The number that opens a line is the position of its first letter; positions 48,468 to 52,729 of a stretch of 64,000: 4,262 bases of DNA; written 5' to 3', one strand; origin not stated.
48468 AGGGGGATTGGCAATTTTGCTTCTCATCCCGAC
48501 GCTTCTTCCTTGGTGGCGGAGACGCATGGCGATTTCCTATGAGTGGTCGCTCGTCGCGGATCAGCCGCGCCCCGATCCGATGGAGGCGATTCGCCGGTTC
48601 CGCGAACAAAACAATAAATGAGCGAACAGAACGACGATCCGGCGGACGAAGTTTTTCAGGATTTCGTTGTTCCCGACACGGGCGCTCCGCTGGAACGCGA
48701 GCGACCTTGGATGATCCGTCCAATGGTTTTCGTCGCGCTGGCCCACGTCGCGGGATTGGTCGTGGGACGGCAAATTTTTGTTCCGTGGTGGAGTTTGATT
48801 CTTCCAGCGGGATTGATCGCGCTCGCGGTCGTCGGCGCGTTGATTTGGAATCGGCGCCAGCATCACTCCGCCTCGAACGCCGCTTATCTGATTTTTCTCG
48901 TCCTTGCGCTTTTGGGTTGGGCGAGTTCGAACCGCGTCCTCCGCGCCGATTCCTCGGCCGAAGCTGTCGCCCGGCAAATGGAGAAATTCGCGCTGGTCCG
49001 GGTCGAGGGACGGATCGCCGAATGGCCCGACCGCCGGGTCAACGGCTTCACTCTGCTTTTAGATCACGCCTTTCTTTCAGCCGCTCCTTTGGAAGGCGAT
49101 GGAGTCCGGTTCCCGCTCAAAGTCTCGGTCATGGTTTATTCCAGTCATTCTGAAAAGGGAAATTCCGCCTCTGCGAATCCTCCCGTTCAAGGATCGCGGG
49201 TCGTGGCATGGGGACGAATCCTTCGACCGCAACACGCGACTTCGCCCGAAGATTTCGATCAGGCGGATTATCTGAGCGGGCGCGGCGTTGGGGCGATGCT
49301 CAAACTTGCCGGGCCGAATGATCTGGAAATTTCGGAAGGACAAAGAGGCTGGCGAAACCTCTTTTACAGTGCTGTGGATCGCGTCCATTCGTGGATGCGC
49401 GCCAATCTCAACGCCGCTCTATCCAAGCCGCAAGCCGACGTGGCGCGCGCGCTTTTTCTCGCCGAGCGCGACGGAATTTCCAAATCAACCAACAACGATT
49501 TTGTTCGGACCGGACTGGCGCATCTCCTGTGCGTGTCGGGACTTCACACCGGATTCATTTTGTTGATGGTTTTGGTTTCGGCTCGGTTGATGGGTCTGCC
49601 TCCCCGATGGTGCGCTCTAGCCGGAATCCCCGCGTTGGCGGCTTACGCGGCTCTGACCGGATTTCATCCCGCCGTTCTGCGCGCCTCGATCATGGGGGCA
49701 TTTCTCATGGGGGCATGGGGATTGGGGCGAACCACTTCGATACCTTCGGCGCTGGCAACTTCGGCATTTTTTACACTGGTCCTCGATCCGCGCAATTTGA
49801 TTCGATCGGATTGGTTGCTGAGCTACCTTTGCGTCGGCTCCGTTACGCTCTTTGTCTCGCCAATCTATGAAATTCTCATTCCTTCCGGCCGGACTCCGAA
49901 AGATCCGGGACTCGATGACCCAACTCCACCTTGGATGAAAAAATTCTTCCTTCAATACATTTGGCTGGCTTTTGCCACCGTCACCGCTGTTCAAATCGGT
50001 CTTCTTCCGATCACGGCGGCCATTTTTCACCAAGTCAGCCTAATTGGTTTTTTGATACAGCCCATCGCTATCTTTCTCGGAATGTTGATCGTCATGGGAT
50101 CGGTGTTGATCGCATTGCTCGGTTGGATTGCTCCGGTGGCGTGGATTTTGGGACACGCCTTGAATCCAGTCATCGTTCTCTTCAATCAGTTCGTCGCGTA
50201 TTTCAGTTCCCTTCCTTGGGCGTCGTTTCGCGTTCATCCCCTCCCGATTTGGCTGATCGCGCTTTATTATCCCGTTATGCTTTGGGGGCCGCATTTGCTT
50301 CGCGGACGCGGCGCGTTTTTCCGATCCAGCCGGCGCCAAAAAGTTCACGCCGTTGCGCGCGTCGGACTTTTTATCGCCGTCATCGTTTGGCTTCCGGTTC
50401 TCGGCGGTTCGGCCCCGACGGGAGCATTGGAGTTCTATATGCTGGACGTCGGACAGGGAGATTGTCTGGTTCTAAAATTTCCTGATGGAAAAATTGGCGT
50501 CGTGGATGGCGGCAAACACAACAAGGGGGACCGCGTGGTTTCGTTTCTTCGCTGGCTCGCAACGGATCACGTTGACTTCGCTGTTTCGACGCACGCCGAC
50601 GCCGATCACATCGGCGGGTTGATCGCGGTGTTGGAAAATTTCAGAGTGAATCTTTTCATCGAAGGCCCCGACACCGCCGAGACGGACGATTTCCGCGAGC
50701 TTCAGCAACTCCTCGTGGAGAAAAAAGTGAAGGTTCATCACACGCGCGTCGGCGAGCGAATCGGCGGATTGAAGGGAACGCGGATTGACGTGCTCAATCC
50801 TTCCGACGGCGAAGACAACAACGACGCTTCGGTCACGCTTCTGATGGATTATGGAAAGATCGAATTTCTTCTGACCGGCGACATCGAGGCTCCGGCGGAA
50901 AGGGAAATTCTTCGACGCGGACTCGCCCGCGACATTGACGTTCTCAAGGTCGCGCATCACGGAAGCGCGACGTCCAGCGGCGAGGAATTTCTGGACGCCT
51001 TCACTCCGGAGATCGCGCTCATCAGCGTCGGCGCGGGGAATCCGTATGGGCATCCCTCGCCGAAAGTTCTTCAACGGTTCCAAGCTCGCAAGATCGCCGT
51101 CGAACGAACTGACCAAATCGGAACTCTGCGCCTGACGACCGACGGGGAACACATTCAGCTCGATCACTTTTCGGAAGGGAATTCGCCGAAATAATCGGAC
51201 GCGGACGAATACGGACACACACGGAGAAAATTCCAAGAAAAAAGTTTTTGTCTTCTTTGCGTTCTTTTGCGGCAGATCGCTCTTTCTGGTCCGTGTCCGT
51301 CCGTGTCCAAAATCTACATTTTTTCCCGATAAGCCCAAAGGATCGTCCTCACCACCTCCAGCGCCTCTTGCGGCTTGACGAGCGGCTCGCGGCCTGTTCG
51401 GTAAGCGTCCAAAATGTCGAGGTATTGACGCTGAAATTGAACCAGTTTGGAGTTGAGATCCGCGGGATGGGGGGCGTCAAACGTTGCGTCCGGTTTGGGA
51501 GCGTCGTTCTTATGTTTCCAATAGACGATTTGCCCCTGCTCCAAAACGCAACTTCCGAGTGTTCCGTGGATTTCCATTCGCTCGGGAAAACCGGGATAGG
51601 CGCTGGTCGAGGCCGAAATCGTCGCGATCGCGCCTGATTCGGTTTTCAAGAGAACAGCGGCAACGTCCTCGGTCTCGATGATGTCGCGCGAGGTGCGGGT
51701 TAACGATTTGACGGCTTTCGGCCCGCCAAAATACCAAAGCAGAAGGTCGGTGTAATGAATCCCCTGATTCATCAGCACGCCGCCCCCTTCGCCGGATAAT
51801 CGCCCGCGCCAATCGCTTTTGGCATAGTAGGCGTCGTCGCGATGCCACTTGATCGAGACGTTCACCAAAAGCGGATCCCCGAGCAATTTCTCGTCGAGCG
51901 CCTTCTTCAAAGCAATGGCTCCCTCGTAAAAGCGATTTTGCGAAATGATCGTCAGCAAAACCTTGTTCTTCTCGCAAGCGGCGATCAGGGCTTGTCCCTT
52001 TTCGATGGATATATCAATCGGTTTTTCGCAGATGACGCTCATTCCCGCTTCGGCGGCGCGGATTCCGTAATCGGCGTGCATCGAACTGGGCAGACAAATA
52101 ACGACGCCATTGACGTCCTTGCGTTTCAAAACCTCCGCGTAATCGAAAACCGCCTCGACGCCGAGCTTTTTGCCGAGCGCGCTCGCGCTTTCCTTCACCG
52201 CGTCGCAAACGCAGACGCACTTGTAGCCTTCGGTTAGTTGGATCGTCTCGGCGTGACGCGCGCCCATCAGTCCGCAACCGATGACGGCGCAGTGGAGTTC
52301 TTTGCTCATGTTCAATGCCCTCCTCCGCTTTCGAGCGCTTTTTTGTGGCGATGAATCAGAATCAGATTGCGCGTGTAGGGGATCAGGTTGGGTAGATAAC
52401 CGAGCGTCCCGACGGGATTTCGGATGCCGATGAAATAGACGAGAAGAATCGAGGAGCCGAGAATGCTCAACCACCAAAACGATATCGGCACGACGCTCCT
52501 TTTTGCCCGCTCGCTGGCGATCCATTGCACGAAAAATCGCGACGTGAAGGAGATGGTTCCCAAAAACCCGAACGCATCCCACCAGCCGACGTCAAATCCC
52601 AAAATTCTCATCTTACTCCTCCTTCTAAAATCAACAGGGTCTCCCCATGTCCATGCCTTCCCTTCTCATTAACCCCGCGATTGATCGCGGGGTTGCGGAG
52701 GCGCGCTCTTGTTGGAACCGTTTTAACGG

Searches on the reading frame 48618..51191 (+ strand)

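Call 67: search_protein_families(library=pfam, proteins=[window:48618-51191:+], max_evalue=0.00001)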
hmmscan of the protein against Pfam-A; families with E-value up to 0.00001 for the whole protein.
window:48618-51191:+ (858 aa): 3 families
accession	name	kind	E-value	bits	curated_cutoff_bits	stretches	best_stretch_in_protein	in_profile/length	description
PF03772.21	Competence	-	9e-47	160.1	23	1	279-559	1-265/270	Competence protein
PF13567.11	DUF4131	-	4.9e-15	56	31.6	1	56-235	4-164/165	Domain of unknown function (DUF4131)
PF00753.33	Lactamase_B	-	7.7e-11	42.7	22.7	1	610-805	2-195/196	Metallo-beta-lactamase superfamily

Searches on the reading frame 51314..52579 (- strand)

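Call 67: search_protein_families(library=pfam, proteins=[window:51314-52579:-], max_evalue=0.00001)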
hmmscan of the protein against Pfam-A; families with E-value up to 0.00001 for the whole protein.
window:51314-52579:- (421 aa): 3 families
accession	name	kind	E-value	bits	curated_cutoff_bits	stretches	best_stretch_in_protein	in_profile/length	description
PF22725.1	GFO_IDH_MocA_C3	-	3.8e-29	101.6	27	1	223-343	3-122/124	GFO/IDH/MocA C-terminal domain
PF01408.29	GFO_IDH_MocA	-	6.7e-26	91.8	24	1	96-210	2-117/120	Oxidoreductase family, NAD-binding Rossmann fold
PF02894.22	GFO_IDH_MocA_C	-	1.2e-19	71.4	22.9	1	225-418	1-208/218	Oxidoreductase family, C-terminal alpha/beta domain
